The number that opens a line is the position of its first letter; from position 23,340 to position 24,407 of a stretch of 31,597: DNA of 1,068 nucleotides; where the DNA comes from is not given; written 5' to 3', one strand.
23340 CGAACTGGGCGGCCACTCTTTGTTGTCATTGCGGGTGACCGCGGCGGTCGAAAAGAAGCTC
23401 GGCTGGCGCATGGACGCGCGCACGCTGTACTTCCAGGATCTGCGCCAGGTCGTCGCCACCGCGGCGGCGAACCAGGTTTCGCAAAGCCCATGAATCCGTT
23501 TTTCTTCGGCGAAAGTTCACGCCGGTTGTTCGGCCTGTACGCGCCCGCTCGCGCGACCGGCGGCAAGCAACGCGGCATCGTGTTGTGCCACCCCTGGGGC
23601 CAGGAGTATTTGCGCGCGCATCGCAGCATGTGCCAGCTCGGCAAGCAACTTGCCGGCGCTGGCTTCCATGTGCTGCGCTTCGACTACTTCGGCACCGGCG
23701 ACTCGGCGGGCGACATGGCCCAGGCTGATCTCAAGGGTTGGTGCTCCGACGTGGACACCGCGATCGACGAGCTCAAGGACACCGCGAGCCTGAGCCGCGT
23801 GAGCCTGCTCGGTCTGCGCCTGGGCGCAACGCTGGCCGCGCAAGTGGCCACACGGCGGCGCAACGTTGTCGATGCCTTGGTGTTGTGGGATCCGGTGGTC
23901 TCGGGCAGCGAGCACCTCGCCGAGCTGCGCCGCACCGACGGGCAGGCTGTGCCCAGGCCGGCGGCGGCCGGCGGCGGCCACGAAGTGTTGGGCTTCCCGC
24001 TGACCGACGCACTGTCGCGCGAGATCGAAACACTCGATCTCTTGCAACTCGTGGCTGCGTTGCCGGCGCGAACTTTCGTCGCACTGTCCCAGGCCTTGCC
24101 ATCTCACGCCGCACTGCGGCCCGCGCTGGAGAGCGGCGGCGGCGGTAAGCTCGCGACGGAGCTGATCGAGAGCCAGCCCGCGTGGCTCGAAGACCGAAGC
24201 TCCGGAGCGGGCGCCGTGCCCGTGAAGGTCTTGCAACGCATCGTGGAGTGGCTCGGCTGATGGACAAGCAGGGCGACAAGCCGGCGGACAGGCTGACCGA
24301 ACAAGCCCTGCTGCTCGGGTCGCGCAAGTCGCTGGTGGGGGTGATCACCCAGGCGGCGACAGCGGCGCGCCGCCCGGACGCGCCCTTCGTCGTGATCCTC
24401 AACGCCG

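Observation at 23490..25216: Candidate new offloading system: TE-less PKS/NRPS coupled to a pseudo-enzyme plus Cys-nucleophile hydrolase pair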

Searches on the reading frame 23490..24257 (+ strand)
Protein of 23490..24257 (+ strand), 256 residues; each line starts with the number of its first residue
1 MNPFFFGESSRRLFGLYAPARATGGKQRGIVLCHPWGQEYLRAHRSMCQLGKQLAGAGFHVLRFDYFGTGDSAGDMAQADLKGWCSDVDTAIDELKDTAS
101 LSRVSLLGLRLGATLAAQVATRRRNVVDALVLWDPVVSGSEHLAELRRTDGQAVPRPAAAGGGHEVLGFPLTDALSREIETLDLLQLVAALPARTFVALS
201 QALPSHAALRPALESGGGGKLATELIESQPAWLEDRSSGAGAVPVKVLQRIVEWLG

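Call 6: search_protein_families(library=ncbifam, proteins=[window:23490-24257:+], max_evalue=0.01)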
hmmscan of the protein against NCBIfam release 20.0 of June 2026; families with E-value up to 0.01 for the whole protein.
window:23490-24257:+ (256 aa): 15 families
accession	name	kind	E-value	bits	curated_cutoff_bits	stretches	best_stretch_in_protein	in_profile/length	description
TIGR03101.1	hydr2_PEP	hypoth_equivalog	1.9e-34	119.4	202.75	1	3-188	2-198/266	hydrolase 2, exosortase A system-associated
TIGR03100.1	hydr1_PEP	hypoth_equivalog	1.5e-15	57.2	168.45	1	6-146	7-143/274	hydrolase 1, exosortase A system-associated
NF058544.1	IVPilMotSglTMyx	equivalog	2.9e-06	27.2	300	1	53-148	58-150/210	type IV pili motility protein SglT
NF051488.1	bifunc_PcaDC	exception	8.1e-06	25.2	390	1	57-134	37-110/375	bifunctional 3-oxoadipate enol-lactonase/4-carboxymuconolactone decarboxylase PcaDC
NF047920.1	lactonase_UilS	equivalog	2.5e-05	24.1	400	1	25-126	22-122/285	UilS family quorum-quenching N-acyl-homoserine lactonase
NF051487.1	bifunc_PcaCD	exception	2.9e-05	23.4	430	1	25-133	170-269/413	bifunctional 4-carboxymuconolactone decarboxylase/3-oxoadipate enol-lactonase PcaCD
TIGR01250.1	pro_imino_pep_2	subfamily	4.2e-05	23.3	167.65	1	43-150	38-144/288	proline iminopeptidase-family hydrolase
NF041096.1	esterase_EstD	equivalog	4.8e-05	22.6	600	1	54-135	191-273/421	esterase EstD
TIGR02427.1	protocat_pcaD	equivalog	0.00013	21.4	255.85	1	56-133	37-110/251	3-oxoadipate enol-lactonase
NF041759.1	mac_hydro_EstT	equivalog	0.00022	20.5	450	1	50-133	42-124/278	macrolide hydrolase EstT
NF050089.1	i_nPHAscl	equivalog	0.00042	19.5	300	1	58-135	44-117/288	intracellular short-chain-length polyhydroxyalkanoate depolymerase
TIGR03611.1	RutD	equivalog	0.00051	19.5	238.5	1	58-132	39-110/258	pyrimidine utilization protein D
NF045632.1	hydroxlase_HsaD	equivalog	0.00056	18.9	400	1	54-136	60-138/290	4,5:9,10-diseco-3-hydroxy-5,9,17-trioxoandrosta-1(10),2-diene-4-oate hydrolase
NF011457.0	PRK14875.1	equivalog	0.00077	18.5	307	1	25-140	130-236/372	acetoin dehydrogenase dihydrolipoyllysine-residue acetyltransferase subunit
NF052610.1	macro_16_ester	equivalog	0.0026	17.1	420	1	51-151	44-143/281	alpha/beta fold macrolide esterase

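Call 7: search_protein_families(library=pfam, proteins=[window:23490-24257:+], max_evalue=0.01)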
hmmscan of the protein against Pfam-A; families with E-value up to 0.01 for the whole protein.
window:23490-24257:+ (256 aa): 5 families
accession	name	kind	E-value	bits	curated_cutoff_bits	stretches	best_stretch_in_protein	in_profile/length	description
PF12146.15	Hydrolase_4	-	1.2e-12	48.1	27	1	46-144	19-118/239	Serine aminopeptidase, S33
PF00561.26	Abhydrolase_1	-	2.4e-07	31.1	25.8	1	30-156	3-119/245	alpha/beta hydrolase fold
PF12697.13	Abhydrolase_6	-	1.9e-05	25.9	26.3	1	30-204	1-152/217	Alpha/beta hydrolase family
PF02129.25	Peptidase_S15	-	5.2e-05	23.5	23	1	16-142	9-135/262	X-Pro dipeptidyl-peptidase (S15 family)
PF01738.24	DLH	-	0.0023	18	21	1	26-141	12-134/217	Dienelactone hydrolase family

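Call 13: find_homologous_proteins(query=window:23490-24257:+, max_evalue=0.00001)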
Query window:23490-24257:+ (256 aa): 3479 proteins with E <= 0.00001 among 8000 candidates; the best 120 are listed.
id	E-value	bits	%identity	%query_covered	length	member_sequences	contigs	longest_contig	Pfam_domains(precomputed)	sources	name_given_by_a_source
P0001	1.0e-164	564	100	100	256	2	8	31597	PF00561.27,PF12146.16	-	-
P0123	2.0e-145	501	91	100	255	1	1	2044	PF02129.25,PF12697.14,PF00561.27,PF12146.16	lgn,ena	-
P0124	1.1e-130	453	82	100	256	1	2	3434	PF02129.25,PF12697.14,PF00561.27,PF12146.16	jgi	jgi:uncharacterized protein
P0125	3.0e-115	402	73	100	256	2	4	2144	PF00561.27,PF12146.16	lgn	-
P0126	5.8e-115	401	72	100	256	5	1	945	PF02129.25,PF00561.27,PF12146.16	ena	-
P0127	1.4e-113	397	72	100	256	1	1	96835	PF02129.25,PF12697.14,PF00561.27,PF12146.16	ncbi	ncbi:MAG: alpha/beta fold hydrolase [Rhizobacter sp.]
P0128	1.8e-111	390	70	100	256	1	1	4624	PF02129.25,PF00561.27,PF12146.16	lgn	-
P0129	1.5e-109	384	69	99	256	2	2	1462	PF12146.16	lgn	-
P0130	2.2e-108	380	69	100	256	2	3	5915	PF02129.25,PF12697.14,PF00561.27,PF12146.16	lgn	-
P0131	7.3e-106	372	66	100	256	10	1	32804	PF02129.25,PF00561.27,PF12146.16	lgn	-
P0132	1.6e-104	367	66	100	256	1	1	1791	PF02129.25,PF12697.14,PF00561.27,PF12146.16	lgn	-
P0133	1.1e-103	365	65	100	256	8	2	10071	PF02129.25,PF12697.14,PF00561.27,PF12146.16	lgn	-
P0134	3.5e-102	360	65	100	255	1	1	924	PF02129.25,PF12697.14,PF00561.27,PF12146.16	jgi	jgi:pimeloyl-ACP methyl ester carboxylesterase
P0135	3.0e-101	356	66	100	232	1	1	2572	PF02129.25,PF00561.27,PF12146.16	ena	-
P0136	2.4e-98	347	65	100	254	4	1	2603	PF12697.14,PF00561.27,PF12146.16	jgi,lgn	jgi:exosortase A-associated hydrolase 2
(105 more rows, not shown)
